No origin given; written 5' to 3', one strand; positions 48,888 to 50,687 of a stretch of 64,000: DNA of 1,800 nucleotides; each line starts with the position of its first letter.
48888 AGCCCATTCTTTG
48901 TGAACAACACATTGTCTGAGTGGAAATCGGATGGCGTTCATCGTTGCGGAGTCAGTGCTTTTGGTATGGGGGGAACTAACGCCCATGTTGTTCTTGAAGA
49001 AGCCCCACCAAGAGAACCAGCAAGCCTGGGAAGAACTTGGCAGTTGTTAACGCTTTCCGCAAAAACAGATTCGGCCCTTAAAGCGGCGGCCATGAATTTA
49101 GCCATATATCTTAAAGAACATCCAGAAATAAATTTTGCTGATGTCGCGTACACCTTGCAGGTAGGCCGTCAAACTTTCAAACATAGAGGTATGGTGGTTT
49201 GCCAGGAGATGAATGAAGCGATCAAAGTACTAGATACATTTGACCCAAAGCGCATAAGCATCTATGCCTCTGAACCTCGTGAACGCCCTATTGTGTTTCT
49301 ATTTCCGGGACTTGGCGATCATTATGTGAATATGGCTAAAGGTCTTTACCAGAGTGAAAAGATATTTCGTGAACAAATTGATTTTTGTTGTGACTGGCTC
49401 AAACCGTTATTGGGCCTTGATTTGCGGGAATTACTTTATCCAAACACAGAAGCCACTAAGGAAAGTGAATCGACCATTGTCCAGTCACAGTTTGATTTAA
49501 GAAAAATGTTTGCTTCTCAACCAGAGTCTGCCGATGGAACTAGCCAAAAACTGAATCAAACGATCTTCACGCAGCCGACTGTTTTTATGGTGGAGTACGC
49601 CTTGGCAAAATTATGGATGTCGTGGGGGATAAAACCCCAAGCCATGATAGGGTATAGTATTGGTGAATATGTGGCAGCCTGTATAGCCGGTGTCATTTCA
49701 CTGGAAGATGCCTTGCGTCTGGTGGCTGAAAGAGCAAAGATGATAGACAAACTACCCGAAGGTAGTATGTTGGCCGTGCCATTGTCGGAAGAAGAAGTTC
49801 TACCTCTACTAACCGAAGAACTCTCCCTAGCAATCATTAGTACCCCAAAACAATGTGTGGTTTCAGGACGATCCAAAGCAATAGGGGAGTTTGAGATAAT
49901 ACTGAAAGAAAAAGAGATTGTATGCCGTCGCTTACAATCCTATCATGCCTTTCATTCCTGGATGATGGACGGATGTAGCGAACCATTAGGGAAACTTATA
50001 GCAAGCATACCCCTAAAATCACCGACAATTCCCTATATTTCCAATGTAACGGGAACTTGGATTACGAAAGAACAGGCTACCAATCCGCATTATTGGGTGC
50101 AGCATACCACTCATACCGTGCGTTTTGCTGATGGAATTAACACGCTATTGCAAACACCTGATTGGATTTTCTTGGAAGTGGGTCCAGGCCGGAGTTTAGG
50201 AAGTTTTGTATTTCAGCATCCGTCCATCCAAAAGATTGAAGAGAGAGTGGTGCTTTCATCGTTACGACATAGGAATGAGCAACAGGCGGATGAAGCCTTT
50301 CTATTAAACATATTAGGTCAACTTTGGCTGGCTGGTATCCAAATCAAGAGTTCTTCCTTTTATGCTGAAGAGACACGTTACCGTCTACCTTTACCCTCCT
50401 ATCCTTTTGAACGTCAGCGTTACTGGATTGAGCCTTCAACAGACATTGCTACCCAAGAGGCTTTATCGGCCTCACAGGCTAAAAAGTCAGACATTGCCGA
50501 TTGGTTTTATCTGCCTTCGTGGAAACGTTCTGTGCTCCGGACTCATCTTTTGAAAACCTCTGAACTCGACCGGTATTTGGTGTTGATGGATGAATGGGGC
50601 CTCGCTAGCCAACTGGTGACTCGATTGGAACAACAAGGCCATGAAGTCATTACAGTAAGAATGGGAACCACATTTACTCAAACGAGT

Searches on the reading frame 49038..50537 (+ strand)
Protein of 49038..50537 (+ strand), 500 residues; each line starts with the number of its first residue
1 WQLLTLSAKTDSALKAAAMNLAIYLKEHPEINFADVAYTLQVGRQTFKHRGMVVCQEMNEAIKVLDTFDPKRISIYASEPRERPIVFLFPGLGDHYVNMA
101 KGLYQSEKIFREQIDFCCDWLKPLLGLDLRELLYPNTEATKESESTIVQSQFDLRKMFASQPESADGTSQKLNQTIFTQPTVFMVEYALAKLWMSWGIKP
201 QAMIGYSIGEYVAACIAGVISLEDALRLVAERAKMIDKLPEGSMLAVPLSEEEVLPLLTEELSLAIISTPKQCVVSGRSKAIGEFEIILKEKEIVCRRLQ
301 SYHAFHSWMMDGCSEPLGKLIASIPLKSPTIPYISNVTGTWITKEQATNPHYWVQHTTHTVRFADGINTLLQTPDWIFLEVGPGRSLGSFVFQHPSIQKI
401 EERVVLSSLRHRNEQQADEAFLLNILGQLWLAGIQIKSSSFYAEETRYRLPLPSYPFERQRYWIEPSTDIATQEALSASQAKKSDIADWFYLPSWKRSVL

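Call 23: search_solved_structures(query=window:49038-50537:+, max_evalue=1e-50)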
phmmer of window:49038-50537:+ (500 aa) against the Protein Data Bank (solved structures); distinct sequences matched with E-value up to 1e-50: 12.
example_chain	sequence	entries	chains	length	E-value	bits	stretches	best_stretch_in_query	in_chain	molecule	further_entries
4qbu_A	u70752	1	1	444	2.2e-105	356.3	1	167-453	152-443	ZmaA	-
8xjy_A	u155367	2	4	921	4.7e-77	262.9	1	165-468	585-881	Polyketide synthase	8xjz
8xju_A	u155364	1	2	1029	8.9e-77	262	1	151-467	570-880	Polyketide synthase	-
5yda_A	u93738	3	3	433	1.2e-75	258.2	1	181-435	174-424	PKS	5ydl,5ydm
4mz0_A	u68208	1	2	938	3e-74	253.7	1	3-465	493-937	CurL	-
9iyw_A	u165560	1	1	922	1.3e-60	208.7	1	6-471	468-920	Polyketide synthase,GfsA KSQ-AncAT chimeric protein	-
8in9_A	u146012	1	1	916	2.7e-52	181.2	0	168-471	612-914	Polyketide synthase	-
7vee_A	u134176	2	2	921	2.7e-52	181.2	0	168-471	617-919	Polyketide synthase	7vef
7m7j_B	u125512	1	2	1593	2.1e-51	178.3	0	6-468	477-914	EryAI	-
7m7i_B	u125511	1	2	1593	2.1e-51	178.3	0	6-468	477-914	EryAI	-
7m7f_B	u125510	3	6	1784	3e-51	177.8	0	6-468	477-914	EryAI,6-deoxyerythronolide-B synthase EryA3, modules 5 and 6 chimera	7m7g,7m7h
8tjn_B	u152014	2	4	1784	3e-51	177.8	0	6-468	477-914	EryAI,6-deoxyerythronolide-B synthase EryA3, modules 5 and 6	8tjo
